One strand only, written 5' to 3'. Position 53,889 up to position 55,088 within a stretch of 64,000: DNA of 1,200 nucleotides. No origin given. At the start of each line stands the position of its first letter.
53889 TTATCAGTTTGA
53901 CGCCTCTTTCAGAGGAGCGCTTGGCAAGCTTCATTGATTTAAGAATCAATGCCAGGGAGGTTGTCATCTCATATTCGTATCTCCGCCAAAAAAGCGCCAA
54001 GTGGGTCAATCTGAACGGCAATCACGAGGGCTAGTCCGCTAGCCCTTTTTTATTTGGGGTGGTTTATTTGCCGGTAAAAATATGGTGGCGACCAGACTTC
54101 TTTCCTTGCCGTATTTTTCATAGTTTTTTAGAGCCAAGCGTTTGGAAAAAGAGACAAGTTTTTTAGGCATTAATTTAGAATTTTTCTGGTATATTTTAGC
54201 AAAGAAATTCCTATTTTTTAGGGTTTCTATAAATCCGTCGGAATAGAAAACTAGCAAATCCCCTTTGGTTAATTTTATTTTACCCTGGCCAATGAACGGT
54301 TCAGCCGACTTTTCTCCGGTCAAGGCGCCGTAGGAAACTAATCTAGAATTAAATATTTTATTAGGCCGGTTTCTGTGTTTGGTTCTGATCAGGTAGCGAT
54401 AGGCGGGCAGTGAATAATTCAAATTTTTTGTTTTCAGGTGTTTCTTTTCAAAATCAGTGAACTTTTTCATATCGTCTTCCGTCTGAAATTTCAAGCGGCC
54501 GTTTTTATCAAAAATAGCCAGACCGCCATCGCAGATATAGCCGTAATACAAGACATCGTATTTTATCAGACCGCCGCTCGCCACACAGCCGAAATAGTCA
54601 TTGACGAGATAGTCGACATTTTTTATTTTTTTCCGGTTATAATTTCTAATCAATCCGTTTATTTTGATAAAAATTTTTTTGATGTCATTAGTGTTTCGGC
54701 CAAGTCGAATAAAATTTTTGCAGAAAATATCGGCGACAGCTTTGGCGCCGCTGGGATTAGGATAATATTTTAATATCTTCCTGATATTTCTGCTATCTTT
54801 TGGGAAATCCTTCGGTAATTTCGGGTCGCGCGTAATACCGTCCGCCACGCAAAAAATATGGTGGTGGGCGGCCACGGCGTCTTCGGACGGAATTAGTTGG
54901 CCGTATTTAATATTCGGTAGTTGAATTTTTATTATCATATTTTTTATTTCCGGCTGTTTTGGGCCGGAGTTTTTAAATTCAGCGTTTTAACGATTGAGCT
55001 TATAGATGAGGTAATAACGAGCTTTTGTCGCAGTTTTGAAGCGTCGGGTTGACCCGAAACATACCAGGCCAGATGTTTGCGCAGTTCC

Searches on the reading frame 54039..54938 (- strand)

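Call 3: search_protein_families(library=pfam, proteins=[window:54039-54938:-], max_evalue=0.01)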
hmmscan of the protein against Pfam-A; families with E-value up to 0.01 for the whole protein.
window:54039-54938:- (299 aa): 1 family
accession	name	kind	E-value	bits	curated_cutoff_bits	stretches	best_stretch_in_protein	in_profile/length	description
PF07228.17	SpoIIE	-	4.8e-05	23.8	25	1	212-246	110-144/192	Stage II sporulation protein E (SpoIIE)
